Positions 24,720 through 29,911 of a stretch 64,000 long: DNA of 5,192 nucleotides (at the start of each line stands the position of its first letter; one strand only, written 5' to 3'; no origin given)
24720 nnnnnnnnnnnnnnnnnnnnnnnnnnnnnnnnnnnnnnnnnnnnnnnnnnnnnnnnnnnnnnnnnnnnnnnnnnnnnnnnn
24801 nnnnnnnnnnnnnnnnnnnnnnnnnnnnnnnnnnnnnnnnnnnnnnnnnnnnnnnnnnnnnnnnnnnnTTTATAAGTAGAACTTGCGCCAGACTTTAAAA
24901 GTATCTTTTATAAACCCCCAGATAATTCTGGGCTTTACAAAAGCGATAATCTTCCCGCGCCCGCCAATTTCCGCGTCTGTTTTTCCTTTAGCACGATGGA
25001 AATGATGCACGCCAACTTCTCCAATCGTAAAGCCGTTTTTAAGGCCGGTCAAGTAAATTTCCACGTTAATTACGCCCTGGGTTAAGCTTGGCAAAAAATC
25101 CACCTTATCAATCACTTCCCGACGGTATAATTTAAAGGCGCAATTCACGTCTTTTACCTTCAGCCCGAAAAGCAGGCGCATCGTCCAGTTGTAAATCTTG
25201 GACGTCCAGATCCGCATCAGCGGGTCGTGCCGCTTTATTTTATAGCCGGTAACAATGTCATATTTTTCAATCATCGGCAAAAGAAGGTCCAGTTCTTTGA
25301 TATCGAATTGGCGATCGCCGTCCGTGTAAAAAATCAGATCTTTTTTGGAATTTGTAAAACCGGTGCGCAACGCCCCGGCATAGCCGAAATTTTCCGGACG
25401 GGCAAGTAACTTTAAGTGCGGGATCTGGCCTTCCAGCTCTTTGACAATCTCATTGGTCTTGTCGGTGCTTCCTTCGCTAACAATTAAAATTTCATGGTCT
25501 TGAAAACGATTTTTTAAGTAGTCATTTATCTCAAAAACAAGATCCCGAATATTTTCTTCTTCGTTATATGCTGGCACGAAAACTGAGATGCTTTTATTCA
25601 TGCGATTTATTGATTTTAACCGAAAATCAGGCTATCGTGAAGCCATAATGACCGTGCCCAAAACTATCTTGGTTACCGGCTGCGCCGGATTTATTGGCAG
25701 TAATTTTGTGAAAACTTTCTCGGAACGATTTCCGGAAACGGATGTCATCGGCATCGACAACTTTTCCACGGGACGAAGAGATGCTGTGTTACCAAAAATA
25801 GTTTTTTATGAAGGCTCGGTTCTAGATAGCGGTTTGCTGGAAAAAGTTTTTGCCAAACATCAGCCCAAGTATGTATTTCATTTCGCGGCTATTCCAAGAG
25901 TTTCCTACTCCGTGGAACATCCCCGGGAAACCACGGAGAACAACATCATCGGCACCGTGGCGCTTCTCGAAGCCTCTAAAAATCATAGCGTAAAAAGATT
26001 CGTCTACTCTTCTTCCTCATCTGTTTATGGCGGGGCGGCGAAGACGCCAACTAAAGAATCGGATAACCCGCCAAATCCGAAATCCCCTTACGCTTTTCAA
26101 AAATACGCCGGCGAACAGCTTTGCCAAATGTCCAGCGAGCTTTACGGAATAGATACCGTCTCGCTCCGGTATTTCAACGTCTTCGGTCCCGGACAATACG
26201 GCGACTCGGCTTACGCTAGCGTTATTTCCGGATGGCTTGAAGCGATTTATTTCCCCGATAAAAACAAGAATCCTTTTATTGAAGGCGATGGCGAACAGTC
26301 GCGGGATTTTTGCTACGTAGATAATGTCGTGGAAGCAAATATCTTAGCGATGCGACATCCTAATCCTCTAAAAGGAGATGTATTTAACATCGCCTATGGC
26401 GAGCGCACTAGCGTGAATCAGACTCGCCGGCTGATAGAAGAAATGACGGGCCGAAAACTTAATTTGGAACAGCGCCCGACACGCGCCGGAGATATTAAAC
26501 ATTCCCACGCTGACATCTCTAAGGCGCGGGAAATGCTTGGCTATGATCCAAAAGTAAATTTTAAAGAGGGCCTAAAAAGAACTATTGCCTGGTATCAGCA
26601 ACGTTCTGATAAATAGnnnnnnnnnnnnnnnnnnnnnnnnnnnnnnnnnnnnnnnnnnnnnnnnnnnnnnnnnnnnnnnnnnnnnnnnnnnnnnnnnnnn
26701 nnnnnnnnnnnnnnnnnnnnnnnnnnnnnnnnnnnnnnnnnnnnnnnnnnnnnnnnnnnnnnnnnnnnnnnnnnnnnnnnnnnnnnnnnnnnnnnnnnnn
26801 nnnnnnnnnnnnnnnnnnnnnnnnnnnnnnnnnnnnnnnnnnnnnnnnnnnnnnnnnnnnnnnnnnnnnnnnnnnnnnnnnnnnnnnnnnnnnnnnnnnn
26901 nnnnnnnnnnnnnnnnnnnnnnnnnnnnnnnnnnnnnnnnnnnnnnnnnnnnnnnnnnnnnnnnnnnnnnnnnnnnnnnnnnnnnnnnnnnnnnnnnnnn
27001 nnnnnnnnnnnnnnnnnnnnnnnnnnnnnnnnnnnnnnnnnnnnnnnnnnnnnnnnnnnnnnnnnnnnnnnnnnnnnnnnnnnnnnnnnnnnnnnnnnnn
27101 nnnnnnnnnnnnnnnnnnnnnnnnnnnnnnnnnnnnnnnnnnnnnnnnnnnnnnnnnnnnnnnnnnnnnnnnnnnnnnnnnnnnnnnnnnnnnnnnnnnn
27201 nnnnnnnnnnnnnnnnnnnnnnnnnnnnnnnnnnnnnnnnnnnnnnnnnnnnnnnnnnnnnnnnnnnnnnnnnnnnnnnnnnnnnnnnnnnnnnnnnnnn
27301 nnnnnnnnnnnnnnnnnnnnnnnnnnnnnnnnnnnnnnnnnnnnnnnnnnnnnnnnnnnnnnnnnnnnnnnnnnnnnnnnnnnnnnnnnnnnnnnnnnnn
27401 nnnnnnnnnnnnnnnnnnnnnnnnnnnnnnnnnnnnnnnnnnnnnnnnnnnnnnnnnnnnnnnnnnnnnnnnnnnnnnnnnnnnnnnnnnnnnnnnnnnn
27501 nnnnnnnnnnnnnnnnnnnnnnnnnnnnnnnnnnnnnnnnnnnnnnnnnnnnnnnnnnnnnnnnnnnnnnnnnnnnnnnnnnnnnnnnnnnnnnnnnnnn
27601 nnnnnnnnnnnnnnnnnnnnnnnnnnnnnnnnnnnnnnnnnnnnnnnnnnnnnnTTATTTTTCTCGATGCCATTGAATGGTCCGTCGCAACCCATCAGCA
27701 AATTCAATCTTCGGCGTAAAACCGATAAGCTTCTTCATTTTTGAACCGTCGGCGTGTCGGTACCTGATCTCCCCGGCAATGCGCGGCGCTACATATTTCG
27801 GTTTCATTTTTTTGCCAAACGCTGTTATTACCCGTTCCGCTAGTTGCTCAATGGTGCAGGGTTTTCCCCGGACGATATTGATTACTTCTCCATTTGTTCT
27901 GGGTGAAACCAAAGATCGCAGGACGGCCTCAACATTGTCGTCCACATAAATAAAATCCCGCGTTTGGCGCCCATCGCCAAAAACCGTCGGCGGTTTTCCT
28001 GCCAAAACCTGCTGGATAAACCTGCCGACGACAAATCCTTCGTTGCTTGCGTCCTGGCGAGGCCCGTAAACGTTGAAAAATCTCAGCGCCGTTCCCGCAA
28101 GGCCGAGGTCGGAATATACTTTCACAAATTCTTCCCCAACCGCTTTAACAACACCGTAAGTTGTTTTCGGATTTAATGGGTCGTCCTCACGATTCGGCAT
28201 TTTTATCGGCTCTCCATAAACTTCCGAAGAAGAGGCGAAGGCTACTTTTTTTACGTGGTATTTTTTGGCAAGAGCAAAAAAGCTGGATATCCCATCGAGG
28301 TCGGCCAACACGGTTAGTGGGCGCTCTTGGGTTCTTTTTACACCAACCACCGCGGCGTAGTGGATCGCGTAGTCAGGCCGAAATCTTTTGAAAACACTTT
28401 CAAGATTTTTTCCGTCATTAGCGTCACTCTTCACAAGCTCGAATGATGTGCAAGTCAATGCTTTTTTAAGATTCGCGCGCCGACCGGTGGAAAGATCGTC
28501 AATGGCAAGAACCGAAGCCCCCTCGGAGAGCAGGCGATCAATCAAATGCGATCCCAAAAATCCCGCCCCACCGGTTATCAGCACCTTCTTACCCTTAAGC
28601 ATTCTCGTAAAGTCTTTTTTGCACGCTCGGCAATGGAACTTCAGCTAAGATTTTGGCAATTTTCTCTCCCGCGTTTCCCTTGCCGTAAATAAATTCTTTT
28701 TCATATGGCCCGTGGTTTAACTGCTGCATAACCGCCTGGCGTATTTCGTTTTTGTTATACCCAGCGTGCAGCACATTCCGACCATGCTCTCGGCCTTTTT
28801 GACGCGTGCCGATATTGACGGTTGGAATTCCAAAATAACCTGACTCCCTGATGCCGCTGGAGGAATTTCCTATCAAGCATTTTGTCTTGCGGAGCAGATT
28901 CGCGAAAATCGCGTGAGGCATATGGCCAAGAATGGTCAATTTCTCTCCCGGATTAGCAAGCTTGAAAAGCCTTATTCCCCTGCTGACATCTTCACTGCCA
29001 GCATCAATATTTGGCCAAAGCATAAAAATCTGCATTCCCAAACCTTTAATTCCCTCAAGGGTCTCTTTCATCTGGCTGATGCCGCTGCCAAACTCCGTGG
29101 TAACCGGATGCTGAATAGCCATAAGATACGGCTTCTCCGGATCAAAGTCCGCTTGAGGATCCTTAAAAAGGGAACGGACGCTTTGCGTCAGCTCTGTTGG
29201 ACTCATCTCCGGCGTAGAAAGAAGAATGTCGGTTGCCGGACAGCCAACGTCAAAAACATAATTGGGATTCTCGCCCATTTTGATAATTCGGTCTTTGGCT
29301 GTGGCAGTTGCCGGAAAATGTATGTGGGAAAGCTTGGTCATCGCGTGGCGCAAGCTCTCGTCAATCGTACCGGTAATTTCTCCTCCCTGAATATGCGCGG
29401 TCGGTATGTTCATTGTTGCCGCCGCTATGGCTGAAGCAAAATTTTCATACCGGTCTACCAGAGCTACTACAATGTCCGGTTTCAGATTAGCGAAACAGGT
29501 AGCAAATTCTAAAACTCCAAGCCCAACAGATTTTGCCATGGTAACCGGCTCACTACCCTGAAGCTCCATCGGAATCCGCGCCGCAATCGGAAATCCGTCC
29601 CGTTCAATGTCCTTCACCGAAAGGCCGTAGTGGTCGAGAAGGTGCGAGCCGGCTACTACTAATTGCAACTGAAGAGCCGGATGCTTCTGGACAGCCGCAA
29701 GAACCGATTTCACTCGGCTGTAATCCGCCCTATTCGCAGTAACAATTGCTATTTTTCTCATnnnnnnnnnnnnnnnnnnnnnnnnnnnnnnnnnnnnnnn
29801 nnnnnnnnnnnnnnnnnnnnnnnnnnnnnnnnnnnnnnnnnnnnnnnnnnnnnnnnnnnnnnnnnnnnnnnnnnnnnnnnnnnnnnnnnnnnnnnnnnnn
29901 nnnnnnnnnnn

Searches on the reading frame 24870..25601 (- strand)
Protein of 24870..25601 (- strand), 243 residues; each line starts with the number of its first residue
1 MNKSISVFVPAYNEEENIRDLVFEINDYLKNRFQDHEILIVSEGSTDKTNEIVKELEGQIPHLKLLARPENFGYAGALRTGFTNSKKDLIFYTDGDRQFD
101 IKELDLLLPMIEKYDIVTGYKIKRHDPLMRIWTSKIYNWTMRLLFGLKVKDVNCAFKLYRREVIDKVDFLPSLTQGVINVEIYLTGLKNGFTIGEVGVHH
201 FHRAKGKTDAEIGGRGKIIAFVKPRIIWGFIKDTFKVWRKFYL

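Call 8: search_protein_families(library=pfam, proteins=[window:24870-25601:-], max_evalue=0.001)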
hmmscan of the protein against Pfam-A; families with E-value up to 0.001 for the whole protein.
window:24870-25601:- (243 aa): 3 families
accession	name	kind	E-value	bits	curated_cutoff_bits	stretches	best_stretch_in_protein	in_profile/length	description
PF00535.33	Glycos_transf_2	-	1e-25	91.1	23.3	1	6-167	1-167/168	Glycosyl transferase family 2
PF13641.12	Glyco_tranf_2_3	-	9.2e-10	39.3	27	1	5-168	3-175/230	Glycosyltransferase like family 2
PF10111.15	Glyco_tranf_2_2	-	5.2e-07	29.9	27.3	1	6-112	1-107/276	Glycosyltransferase like family 2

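Call 45: search_protein_families(library=ncbifam, proteins=[window:24870-25601:-], max_evalue=1e-8)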
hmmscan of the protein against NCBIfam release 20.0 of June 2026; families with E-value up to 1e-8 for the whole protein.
window:24870-25601:- (243 aa): 8 families
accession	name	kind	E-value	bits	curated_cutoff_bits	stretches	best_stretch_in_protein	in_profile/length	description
NF007986.1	PRK10714.1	equivalog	1.2e-19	70.5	529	1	3-166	6-171/316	undecaprenyl-phosphate 4-deoxy-4-formamido-L-arabinose transferase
TIGR03937.1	PgaC_IcaA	equivalog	8.6e-19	67.8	422.3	1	3-112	45-151/407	poly-beta-1,6-N-acetyl-D-glucosamine synthase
NF047588.1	GlcsyltransPgfSStrep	equivalog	5.6e-17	61.9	500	1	5-170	3-170/308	glycosyltransferase PgfS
NF041391.1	DPhHxTase_Halo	equivalog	1.1e-15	57.2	375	1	11-210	3-194/213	dolichyl-phosphate hexose transferase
TIGR04182.1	glyco_TIGR04182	equivalog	3.9e-12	46.2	325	1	5-208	2-199/293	S-layer glycoprotein N-glycosyltransferase AglJ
NF007482.0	PRK10073.1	equivalog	2.8e-11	43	423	1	3-114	6-113/334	glycosyltransferase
NF047683.1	TeichurnBiosyTuaG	equivalog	8.3e-11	42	400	1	3-120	6-123/252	teichuronic acid biosynthesis protein TuaG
TIGR04283.1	glyco_like_mftF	equivalog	1.7e-10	40.9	182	1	5-144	1-132/221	TIGR04283 family arsenosugar biosynthesis glycosyltransferase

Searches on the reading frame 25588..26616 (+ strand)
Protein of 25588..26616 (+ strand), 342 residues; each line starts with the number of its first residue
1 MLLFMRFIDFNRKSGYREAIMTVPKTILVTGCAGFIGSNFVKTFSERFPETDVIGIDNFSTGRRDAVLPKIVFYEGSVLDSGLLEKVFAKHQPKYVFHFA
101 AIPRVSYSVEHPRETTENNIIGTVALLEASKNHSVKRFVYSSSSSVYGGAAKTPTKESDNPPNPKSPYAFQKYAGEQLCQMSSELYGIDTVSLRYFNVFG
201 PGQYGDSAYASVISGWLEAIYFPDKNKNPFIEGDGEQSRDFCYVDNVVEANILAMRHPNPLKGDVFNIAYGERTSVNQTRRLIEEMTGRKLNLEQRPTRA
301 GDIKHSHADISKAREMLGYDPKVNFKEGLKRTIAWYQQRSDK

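Call 8: search_protein_families(library=pfam, proteins=[window:25588-26616:+], max_evalue=0.001)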
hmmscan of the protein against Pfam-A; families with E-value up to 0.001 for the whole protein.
window:25588-26616:+ (342 aa): 7 families
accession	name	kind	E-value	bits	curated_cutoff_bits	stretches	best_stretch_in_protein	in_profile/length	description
PF01370.27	Epimerase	-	1e-63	215.4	20.9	1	27-269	1-240/240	NAD dependent epimerase/dehydratase family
PF16363.11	GDP_Man_Dehyd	-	2.8e-56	191.8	27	1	28-332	1-332/332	GDP-mannose 4,6 dehydratase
PF01073.25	3Beta_HSD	-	4.2e-21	75.6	22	1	28-257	1-231/280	3-beta hydroxysteroid dehydrogenase/isomerase family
PF02719.21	Polysacc_synt_2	-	3.7e-14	53.1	20.2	1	27-143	1-128/293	Polysaccharide biosynthesis protein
PF04321.23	RmlD_sub_bind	-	3.6e-13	49.7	27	1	26-185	2-142/287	RmlD substrate binding domain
PF07993.18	NAD_binding_4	-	7.9e-09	35.5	20.1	1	68-250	60-257/258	Male sterility protein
PF13460.12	NAD_binding_10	-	0.00017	21.9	27.2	1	34-181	4-133/184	NAD(P)H-binding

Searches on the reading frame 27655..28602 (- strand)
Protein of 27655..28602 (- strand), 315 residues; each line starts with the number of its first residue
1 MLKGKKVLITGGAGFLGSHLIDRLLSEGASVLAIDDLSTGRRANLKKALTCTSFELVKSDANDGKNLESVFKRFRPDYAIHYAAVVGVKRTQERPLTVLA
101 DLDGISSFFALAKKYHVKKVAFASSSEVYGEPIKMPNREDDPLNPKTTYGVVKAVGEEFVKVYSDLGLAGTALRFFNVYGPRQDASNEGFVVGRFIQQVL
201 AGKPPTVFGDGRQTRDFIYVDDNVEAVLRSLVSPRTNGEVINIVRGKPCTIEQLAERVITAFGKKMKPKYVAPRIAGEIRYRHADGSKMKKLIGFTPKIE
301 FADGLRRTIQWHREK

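Call 9: search_protein_families(library=pfam, proteins=[window:27655-28602:-], max_evalue=0.001)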
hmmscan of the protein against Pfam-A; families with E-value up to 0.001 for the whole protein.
window:27655-28602:- (315 aa): 9 families
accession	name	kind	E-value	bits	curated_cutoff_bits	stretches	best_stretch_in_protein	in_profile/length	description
PF01370.27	Epimerase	-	3.7e-56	190.7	20.9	1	7-243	1-239/240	NAD dependent epimerase/dehydratase family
PF16363.11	GDP_Man_Dehyd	-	3.7e-50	171.7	27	1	8-308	1-332/332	GDP-mannose 4,6 dehydratase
PF02719.21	Polysacc_synt_2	-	2.4e-19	70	20.2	1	7-276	1-261/293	Polysaccharide biosynthesis protein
PF01073.25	3Beta_HSD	-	1.4e-16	60.8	22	1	8-266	1-272/280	3-beta hydroxysteroid dehydrogenase/isomerase family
PF04321.23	RmlD_sub_bind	-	5.3e-15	55.7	27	1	6-181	2-154/287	RmlD substrate binding domain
PF07993.18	NAD_binding_4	-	8.7e-09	35.3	20.1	0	77-225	90-256/258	Male sterility protein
PF05368.20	NmrA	-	9.3e-05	22.6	27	1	5-73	3-69/298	NmrA-like family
PF00106.31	adh_short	-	0.00052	20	26.6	0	5-74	1-71/195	short chain dehydrogenase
PF08659.16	KR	-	0.00058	20.3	22.6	0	7-78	3-79/180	KR domain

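Call 41: search_protein_families(library=ncbifam, proteins=[window:27655-28602:-], max_evalue=0.00001)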
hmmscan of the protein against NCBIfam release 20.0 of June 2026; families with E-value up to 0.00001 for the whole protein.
window:27655-28602:- (315 aa): 28 families (the best 25 are shown)
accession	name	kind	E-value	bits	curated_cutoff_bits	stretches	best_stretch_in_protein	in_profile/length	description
TIGR01181.1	dTDP_gluc_dehyt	equivalog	2.5e-47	161.5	365.1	1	6-314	1-313/321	dTDP-glucose 4,6-dehydratase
TIGR01179.1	galE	equivalog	3.4e-45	154.3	262.3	1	6-314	1-327/332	UDP-glucose 4-epimerase GalE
TIGR04180.1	EDH_00030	hypoth_equivalog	9.9e-38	129.9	475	1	7-299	1-296/297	NAD-dependent 4,6-dehydratase LegB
NF011728.1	PRK15181.1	equivalog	9.5e-35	120.2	760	1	2-314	13-339/348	Vi polysaccharide biosynthesis UDP-N-acetylglucosaminuronic acid C-4 epimerase TviC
TIGR02197.1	heptose_epim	equivalog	1.6e-32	112.9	274.6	1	7-312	1-313/316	ADP-glyceromanno-heptose 6-epimerase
NF007582.0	PRK10217.1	equivalog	6.6e-28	97.8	698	1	5-312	2-331/355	dTDP-glucose 4,6-dehydratase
NF007490.0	PRK10084.1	subfamily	9.2e-24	84.1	649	1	6-312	2-334/361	dTDP-glucose 4,6-dehydratase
NF007956.0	PRK10675.1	subfamily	1.7e-21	76.7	394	1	6-311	2-328/338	UDP-glucose 4-epimerase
NF043036.1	ErythonDh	equivalog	5.6e-19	68.5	325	1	6-175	2-176/321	D-erythronate dehydrogenase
NF005998.1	PRK08125.1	equivalog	5.7e-17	61.3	777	1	4-277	315-599/649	bifunctional UDP-4-amino-4-deoxy-L-arabinose formyltransferase/UDP-glucuronic acid oxidase ArnA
NF047922.1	GDPFucSynFcl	equivalog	8.7e-17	61.5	500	1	59-313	37-302/308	GDP-L-fucose synthase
NF008872.0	PRK11908.1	equivalog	2.7e-16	59.5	294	1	5-263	2-272/349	bifunctional UDP-4-keto-pentose/UDP-xylose synthase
NF041015.1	UDPsulfquin_syn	equivalog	7.3e-16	58.1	575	1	189-307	236-358/384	UDP-sulfoquinovose synthase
TIGR02622.1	CDP_4_6_dhtase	equivalog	1e-15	57.8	278.45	1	3-164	3-169/352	CDP-glucose 4,6-dehydratase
NF008360.0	PRK11150.1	equivalog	4.8e-15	55.5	452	1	121-271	112-262/310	ADP-glyceromanno-heptose 6-epimerase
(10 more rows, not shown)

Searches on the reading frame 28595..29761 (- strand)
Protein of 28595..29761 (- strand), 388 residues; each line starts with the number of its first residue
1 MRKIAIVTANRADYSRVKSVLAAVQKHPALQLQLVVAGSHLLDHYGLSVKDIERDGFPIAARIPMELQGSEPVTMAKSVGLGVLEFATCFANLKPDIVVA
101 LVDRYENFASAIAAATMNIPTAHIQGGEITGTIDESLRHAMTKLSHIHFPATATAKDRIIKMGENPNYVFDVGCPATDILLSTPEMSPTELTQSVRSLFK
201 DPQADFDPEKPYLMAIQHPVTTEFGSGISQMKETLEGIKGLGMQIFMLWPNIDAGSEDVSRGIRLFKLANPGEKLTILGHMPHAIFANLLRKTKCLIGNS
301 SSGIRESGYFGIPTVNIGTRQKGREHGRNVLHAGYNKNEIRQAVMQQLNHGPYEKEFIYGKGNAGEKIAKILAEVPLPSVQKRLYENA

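Call 9: search_protein_families(library=pfam, proteins=[window:28595-29761:-], max_evalue=0.001)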
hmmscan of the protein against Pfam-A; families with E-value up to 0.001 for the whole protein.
window:28595-29761:- (388 aa): 1 family
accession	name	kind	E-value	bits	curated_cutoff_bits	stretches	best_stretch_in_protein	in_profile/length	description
PF02350.25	Epimerase_2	-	9.4e-71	238.9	30.6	1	23-372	2-346/347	UDP-N-acetylglucosamine 2-epimerase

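Call 41: search_protein_families(library=ncbifam, proteins=[window:28595-29761:-], max_evalue=0.00001)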
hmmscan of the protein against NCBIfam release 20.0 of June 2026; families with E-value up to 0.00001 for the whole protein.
window:28595-29761:- (388 aa): 2 families
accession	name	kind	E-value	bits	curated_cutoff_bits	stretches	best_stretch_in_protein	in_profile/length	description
TIGR03568.1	NeuC_NnaA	equivalog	1.6e-120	402.4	235.9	1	2-372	1-365/365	UDP-N-acetylglucosamine 2-epimerase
TIGR00236.1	wecB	equivalog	1.8e-18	66.9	210.15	1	3-373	2-363/366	non-hydrolyzing UDP-N-acetylglucosamine 2-epimerase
